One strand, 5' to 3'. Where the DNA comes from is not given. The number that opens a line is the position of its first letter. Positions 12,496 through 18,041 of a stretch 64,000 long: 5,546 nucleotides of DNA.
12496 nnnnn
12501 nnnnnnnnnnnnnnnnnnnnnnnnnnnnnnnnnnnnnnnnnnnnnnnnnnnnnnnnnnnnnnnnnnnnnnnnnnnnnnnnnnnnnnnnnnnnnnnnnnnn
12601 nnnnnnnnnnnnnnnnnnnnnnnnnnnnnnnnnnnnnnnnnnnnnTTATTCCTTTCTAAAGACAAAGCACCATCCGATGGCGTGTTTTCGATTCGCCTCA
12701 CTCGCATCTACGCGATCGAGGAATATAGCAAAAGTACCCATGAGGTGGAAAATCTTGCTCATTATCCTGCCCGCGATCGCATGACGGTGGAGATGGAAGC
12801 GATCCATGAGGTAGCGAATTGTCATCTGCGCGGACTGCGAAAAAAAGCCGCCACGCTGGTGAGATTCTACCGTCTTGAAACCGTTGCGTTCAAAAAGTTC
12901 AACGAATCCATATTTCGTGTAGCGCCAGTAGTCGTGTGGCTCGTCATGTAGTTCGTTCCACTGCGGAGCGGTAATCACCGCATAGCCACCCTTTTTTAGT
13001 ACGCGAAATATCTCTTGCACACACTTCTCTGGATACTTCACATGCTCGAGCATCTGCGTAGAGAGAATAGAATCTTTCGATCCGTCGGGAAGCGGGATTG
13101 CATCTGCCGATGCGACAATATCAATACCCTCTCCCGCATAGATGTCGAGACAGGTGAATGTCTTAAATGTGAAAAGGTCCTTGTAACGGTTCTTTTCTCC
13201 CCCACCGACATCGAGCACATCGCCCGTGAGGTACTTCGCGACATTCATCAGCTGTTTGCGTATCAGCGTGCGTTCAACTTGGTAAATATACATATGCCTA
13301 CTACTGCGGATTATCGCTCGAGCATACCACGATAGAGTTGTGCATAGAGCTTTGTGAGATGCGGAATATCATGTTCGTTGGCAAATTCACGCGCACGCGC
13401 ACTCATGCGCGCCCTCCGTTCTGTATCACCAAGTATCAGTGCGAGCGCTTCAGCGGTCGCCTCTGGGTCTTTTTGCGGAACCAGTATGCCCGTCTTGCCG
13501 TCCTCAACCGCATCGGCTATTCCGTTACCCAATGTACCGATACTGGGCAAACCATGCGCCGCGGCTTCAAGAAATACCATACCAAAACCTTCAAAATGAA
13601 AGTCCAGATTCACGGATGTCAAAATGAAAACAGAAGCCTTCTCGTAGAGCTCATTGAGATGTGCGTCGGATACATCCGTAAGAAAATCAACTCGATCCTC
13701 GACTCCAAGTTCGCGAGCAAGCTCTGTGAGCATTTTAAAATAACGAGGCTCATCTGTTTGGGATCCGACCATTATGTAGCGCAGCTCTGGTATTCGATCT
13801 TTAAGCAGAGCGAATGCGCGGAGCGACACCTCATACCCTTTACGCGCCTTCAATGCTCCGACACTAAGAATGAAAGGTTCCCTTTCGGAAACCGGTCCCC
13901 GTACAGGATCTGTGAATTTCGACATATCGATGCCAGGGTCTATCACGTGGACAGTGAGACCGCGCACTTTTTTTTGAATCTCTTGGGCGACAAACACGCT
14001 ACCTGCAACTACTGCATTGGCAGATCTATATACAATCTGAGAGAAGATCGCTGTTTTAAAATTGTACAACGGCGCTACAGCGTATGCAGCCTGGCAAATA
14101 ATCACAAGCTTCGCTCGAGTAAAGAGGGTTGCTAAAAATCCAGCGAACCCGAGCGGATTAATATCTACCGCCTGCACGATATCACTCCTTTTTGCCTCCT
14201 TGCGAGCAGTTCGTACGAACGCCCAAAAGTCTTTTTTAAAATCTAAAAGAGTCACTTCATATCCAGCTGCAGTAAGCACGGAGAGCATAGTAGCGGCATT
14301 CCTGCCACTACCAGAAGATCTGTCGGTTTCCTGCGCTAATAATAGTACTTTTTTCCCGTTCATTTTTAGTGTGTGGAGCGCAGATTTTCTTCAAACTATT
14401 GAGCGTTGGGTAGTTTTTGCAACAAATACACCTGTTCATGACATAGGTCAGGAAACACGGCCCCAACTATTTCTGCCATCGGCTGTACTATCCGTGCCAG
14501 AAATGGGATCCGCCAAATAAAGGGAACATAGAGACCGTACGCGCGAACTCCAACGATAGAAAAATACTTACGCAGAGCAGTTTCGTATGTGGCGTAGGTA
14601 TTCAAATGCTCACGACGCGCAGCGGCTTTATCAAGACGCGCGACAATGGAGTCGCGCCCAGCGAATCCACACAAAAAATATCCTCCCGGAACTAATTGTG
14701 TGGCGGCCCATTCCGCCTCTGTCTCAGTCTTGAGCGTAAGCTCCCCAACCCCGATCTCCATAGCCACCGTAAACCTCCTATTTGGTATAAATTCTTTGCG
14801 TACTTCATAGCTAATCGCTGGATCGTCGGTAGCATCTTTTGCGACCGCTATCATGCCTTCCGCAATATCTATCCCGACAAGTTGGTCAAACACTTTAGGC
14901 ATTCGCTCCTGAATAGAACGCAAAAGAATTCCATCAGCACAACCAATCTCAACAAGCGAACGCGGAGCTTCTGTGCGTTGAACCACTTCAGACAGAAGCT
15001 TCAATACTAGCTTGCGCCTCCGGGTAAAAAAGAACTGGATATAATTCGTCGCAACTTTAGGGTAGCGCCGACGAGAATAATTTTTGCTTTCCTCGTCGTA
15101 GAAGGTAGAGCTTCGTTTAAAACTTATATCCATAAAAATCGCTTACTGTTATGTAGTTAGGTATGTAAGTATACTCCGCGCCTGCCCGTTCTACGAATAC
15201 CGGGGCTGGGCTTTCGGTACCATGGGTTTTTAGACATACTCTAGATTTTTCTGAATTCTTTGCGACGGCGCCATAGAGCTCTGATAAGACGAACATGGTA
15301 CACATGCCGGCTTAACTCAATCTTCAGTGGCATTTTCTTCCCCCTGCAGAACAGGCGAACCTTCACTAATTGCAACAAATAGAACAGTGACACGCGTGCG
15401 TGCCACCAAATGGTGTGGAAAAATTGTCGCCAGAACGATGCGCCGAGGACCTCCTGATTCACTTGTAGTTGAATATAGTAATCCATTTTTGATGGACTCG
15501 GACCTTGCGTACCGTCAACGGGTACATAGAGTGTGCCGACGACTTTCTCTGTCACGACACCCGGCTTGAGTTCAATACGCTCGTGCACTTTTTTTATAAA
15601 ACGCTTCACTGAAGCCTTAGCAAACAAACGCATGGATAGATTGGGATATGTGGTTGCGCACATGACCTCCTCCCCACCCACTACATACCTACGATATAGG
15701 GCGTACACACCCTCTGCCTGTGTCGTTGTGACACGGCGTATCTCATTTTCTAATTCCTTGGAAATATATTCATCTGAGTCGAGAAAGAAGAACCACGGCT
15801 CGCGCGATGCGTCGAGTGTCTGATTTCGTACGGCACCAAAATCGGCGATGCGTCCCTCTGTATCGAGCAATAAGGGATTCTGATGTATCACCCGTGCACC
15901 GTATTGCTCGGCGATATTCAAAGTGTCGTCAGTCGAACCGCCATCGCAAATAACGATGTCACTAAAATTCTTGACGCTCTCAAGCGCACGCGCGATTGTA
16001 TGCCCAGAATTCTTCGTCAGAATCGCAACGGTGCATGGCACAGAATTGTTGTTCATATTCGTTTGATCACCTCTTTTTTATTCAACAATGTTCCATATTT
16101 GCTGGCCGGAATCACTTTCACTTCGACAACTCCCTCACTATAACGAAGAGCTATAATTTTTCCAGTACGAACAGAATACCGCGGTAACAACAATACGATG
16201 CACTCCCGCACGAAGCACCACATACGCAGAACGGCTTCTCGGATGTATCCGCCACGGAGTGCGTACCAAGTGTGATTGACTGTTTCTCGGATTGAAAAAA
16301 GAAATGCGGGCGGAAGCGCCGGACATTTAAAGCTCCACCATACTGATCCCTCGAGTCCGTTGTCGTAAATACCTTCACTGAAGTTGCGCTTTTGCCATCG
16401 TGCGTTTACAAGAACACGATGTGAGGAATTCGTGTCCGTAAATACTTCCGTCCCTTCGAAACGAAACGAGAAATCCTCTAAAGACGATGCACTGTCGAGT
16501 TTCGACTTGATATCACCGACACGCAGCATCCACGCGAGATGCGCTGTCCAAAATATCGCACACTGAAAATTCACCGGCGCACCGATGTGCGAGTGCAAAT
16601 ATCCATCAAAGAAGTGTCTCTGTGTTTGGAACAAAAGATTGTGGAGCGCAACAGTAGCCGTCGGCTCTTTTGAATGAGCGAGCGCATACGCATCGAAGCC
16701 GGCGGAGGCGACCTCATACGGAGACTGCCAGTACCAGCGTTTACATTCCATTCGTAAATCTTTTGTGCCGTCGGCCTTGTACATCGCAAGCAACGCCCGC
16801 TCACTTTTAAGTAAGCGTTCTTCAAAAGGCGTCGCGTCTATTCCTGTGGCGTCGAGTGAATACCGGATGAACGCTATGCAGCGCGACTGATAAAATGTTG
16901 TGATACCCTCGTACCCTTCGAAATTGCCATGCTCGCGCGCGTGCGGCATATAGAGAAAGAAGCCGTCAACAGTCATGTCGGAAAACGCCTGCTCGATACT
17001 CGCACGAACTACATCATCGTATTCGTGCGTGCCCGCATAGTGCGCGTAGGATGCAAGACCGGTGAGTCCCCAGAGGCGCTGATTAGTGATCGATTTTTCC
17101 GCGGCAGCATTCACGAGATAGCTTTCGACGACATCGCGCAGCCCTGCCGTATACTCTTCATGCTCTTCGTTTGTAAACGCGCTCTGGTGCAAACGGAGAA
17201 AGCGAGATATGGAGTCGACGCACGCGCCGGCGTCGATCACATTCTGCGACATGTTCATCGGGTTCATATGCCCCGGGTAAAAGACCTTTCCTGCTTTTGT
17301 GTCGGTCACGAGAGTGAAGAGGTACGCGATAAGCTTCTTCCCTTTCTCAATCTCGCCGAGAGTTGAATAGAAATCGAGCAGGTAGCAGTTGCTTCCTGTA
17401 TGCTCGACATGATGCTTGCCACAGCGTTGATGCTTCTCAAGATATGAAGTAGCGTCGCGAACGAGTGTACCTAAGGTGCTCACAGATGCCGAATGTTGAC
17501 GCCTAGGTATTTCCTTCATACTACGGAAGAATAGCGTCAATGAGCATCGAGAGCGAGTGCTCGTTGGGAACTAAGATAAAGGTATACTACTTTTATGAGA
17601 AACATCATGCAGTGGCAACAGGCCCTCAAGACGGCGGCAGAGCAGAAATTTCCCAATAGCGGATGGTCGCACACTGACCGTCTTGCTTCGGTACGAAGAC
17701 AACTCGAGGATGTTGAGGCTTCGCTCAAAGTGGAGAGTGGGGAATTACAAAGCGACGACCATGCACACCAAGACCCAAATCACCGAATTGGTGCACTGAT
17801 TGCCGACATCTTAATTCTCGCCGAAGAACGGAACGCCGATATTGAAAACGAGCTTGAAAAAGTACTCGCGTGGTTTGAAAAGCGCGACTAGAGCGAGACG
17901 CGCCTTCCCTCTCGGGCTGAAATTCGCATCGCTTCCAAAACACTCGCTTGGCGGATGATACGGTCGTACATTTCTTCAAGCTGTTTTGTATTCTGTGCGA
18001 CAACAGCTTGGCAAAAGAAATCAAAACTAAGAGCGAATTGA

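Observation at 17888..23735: Candidate dTDP-linked C-methyl (possibly 2,6-dideoxy) branched-sugar pathway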

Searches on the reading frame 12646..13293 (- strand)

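Call 8: search_protein_families(library=pfam, proteins=[window:12646-13293:-], max_evalue=0.001)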
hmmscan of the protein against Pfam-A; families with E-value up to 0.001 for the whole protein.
window:12646-13293:- (215 aa): 5 families
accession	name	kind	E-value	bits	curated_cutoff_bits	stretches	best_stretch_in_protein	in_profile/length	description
PF08241.18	Methyltransf_11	-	2.2e-13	51.1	21.2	1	59-107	47-95/95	Methyltransferase domain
PF13489.12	Methyltransf_23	-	1.5e-09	38.3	27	1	22-127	22-136/164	Methyltransferase domain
PF13847.12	Methyltransf_31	-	5.2e-07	29.9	27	1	62-114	62-121/145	Methyltransferase domain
PF13649.12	Methyltransf_25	-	5.3e-06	27.5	27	1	60-103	52-97/97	Methyltransferase domain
PF01209.24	Ubie_methyltran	-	0.0003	20.7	20.1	0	59-107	103-151/233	ubiE/COQ5 methyltransferase family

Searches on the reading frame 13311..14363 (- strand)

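Call 8: search_protein_families(library=pfam, proteins=[window:13311-14363:-], max_evalue=0.001)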
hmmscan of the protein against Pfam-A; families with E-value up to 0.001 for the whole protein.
window:13311-14363:- (350 aa): 6 families
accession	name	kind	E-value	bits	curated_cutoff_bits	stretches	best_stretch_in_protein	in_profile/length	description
PF00534.26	Glycos_transf_1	-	3.4e-39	134.6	26.4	1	157-326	10-171/172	Glycosyl transferases group 1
PF13692.12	Glyco_trans_1_4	-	7e-31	107.8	27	1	163-313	2-142/142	Glycosyl transferases group 1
PF20706.3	GT4-conflict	-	3.7e-12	46.3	26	1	113-317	145-361/385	Family 4 Glycosyltransferase in conflict systems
PF13439.12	Glyco_transf_4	-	1.7e-08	35.1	28.5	1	41-148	52-169/170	Glycosyltransferase Family 4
PF13579.12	Glyco_trans_4_4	-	2.9e-05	24.9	29.7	1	40-142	55-156/158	Glycosyl transferase 4-like domain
PF13524.12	Glyco_trans_1_2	-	5.2e-05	23.7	25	1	190-333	11-135/144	Glycosyl transferase-like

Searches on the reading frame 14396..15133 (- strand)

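Call 8: search_protein_families(library=pfam, proteins=[window:14396-15133:-], max_evalue=0.001)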
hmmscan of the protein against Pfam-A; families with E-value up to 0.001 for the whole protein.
window:14396-15133:- (245 aa): 3 families
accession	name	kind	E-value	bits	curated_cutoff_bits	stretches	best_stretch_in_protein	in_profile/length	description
PF13489.12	Methyltransf_23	-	2.1e-09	37.8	27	1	38-170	4-124/164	Methyltransferase domain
PF13649.12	Methyltransf_25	-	8.5e-05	23.6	27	1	61-108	2-49/97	Methyltransferase domain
PF08242.18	Methyltransf_12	-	0.00044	21.4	30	1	61-105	1-43/98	Methyltransferase domain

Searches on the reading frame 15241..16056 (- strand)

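Call 8: search_protein_families(library=pfam, proteins=[window:15241-16056:-], max_evalue=0.001)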
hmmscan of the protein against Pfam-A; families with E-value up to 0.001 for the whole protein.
window:15241-16056:- (271 aa): 2 families
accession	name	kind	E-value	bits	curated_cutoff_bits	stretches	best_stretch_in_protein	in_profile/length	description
PF00535.33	Glycos_transf_2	-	1.6e-14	54.6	23.3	1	9-130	1-124/168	Glycosyl transferase family 2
PF13704.12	Glyco_tranf_2_4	-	5.3e-05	24.1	27.5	1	16-102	2-88/98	Glycosyl transferase family 2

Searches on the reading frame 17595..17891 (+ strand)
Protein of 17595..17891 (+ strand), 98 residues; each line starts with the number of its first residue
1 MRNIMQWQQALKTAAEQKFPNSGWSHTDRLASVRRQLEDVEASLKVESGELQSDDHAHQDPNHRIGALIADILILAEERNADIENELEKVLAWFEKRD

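Call 8: search_protein_families(library=pfam, proteins=[window:17595-17891:+], max_evalue=0.001)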
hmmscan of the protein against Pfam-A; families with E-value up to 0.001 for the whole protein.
window:17595-17891:+ (98 aa): 0 families

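Call 68: search_protein_families(library=pfam, proteins=[window:17595-17891:+], max_evalue=1)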
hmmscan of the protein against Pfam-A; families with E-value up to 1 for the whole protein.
window:17595-17891:+ (98 aa): 1 family
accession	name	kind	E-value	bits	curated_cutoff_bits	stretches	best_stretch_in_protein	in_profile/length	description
PF02799.21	NMT_C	-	0.16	12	27.9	1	59-88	123-152/198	Myristoyl-CoA:protein N-myristoyltransferase, C-terminal domain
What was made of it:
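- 17595..17891 (+): Conserved 98-aa acidic ORF, convergent with the cassette end. Function unknown. No Pfam family hit (calls 8, 68).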
